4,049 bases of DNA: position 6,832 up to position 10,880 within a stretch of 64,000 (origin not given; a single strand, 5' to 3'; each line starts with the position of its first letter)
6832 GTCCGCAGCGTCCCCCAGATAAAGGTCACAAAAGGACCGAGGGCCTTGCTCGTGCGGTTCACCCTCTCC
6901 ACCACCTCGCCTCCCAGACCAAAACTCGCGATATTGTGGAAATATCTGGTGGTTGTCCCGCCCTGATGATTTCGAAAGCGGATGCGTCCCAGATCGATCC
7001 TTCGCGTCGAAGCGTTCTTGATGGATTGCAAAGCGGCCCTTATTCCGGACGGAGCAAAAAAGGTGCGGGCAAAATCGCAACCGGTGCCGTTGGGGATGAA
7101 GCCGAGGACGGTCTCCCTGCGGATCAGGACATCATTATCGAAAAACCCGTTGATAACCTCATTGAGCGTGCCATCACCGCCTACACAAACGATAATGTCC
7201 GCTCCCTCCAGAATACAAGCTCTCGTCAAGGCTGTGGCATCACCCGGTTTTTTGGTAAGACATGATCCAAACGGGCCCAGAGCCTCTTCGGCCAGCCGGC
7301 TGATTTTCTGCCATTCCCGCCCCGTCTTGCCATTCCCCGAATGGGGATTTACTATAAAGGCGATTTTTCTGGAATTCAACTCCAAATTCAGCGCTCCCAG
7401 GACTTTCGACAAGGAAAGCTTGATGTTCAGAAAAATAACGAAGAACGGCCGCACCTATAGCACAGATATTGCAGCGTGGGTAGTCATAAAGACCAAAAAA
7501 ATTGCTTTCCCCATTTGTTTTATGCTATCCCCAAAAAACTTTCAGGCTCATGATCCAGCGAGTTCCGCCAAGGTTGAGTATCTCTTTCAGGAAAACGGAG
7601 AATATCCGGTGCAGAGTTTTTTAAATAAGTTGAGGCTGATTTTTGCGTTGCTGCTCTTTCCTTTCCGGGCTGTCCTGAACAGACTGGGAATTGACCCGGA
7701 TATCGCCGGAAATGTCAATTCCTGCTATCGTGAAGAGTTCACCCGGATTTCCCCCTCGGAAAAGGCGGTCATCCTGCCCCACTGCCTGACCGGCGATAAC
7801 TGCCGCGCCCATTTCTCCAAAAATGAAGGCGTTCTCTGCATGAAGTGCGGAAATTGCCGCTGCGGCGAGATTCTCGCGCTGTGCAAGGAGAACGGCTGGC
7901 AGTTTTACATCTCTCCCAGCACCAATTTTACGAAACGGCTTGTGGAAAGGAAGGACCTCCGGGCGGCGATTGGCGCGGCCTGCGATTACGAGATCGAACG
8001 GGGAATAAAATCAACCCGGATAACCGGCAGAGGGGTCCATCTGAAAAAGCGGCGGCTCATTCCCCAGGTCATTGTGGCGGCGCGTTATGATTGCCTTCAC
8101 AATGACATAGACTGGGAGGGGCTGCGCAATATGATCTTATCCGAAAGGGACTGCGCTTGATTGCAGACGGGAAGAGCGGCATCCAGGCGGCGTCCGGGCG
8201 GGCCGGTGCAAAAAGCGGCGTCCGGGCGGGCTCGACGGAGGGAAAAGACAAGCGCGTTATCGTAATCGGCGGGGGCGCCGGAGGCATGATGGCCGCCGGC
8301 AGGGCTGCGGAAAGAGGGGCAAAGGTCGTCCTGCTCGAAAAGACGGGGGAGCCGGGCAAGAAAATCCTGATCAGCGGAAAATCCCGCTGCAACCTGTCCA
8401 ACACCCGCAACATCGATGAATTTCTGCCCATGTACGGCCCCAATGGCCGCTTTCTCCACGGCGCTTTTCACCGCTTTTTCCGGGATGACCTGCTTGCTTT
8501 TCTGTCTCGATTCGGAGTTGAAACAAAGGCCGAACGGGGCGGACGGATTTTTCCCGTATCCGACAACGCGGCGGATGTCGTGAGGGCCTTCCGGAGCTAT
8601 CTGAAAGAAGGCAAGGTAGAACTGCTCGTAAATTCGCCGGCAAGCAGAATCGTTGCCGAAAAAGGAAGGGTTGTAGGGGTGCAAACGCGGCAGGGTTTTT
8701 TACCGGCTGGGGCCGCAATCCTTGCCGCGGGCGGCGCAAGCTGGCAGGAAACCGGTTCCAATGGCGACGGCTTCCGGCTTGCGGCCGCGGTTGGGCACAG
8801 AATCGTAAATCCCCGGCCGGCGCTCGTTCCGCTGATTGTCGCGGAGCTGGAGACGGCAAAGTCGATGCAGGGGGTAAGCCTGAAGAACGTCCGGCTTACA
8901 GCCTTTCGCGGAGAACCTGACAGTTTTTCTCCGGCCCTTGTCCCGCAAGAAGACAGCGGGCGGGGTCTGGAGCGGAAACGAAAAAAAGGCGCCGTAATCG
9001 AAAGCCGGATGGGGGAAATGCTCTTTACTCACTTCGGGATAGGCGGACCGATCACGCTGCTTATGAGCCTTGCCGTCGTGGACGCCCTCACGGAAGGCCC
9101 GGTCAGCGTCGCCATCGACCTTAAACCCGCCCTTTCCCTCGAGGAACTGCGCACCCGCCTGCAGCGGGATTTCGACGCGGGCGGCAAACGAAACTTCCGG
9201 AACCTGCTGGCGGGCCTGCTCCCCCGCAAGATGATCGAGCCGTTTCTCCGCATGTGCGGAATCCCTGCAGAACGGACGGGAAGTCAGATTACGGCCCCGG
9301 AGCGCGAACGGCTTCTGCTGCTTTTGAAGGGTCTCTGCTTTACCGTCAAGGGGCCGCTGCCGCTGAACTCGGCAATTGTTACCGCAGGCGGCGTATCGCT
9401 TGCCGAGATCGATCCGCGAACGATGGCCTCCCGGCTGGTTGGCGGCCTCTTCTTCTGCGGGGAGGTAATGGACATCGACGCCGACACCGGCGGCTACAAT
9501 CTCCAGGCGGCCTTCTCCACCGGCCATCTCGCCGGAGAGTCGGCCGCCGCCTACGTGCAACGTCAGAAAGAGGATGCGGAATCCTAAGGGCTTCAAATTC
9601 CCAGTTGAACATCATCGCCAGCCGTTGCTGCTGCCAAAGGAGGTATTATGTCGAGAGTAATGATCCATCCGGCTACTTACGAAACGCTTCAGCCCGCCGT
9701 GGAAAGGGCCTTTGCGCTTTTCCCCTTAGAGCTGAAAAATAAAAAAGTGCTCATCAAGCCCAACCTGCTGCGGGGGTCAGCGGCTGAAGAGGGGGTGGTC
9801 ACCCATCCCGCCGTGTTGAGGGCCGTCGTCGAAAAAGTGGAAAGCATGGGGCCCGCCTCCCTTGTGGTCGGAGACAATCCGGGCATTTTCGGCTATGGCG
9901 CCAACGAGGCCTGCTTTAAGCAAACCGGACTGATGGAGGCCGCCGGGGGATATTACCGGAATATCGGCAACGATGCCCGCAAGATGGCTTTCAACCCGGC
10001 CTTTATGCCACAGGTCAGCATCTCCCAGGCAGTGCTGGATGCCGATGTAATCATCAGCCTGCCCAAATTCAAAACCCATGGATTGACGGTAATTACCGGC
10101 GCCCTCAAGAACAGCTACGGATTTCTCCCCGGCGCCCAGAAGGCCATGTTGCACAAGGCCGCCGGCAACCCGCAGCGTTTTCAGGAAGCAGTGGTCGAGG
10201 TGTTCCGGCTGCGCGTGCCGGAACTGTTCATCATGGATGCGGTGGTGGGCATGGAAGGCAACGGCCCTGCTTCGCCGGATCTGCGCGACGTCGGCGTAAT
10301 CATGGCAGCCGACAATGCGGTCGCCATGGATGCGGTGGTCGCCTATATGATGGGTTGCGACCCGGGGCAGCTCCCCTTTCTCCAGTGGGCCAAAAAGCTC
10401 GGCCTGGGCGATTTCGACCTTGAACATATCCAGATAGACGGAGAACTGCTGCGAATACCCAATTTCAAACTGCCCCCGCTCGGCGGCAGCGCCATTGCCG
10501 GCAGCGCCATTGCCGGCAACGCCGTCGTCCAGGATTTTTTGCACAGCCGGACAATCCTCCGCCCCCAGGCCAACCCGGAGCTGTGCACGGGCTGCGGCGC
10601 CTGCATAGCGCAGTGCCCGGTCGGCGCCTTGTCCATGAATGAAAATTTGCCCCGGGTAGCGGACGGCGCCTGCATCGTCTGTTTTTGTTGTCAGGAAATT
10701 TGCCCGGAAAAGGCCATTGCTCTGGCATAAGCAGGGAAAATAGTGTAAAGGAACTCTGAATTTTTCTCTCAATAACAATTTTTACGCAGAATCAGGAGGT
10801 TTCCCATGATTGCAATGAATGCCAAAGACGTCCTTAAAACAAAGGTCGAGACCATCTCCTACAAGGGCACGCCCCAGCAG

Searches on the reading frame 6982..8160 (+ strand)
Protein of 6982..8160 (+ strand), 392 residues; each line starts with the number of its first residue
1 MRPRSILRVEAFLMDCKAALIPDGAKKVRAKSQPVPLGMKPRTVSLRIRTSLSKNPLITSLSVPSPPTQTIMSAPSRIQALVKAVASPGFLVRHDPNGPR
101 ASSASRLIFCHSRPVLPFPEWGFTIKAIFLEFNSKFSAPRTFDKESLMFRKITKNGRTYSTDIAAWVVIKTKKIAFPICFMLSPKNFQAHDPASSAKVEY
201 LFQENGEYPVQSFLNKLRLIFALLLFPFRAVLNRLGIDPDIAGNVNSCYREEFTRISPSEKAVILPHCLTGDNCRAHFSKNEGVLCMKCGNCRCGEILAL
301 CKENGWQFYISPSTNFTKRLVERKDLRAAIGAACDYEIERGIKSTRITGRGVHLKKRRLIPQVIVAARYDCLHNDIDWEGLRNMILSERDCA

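Call 47: search_protein_families(library=pfam, proteins=[window:6982-8160:+], max_evalue=0.00001)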
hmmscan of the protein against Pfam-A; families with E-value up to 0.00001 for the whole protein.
window:6982-8160:+ (392 aa): 1 family
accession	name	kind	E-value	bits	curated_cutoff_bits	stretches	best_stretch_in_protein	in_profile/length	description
PF01976.22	DUF116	-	1.6e-23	83.4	25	1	246-385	26-155/155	Protein of unknown function DUF116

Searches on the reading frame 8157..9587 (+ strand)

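Call 29: search_protein_families(library=pfam, proteins=[window:8157-9587:+], max_evalue=0.00001)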
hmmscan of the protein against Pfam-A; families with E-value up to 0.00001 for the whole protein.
window:8157-9587:+ (476 aa): 8 families
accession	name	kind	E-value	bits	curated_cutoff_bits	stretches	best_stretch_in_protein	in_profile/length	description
PF03486.20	HI0933_like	-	5.5e-78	262.2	50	1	33-461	2-243/244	HI0933-like protein Rossmann domain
PF22780.1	HI0933_like_1st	-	2.4e-30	106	27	1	220-408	1-165/165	HI0933-like protein barrel and H2TH domain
PF00890.30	FAD_binding_2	-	3.2e-11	43.5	20.4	1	34-67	2-35/414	FAD binding domain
PF12831.13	FAD_oxidored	-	1e-09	38.6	27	1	34-179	2-128/416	FAD dependent oxidoreductase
PF01266.30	DAO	-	4.3e-09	36.8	27.9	0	33-67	1-35/353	FAD dependent oxidoreductase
PF01134.28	GIDA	-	6.9e-08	32.4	22.1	0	34-63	2-29/391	Glucose inhibited division protein A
PF07992.20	Pyr_redox_2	-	8.7e-08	32.4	26.1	1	33-204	2-119/291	Pyridine nucleotide-disulphide oxidoreductase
PF00070.33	Pyr_redox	-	9.8e-06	26.4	22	0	33-67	1-35/82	Pyridine nucleotide-disulphide oxidoreductase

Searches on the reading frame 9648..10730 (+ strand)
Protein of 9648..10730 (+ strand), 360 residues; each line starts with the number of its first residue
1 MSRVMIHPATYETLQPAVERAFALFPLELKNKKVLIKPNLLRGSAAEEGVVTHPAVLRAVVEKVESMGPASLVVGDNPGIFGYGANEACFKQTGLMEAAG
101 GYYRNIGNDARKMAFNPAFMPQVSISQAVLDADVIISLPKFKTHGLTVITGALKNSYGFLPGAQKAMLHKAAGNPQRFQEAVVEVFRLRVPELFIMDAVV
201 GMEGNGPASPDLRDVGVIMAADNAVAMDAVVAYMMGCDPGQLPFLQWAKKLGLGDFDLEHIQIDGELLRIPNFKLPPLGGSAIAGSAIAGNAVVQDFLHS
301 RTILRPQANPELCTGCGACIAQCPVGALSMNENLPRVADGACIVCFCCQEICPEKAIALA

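Call 29: search_protein_families(library=pfam, proteins=[window:9648-10730:+], max_evalue=0.00001)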
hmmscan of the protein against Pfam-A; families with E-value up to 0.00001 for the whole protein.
window:9648-10730:+ (360 aa): 4 families
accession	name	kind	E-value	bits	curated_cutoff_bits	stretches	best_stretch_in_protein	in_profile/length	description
PF04015.17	DUF362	-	6.5e-50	170.4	24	1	34-232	1-199/200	Domain of unknown function (DUF362)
PF13237.11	Fer4_10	-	5.7e-08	33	25.5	1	307-353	3-53/53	4Fe-4S dicluster domain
PF00037.32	Fer4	-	1.1e-07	31.8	21.1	1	309-328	4-23/24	4Fe-4S binding domain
PF12837.12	Fer4_6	-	3.8e-06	27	25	1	306-328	2-24/24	4Fe-4S binding domain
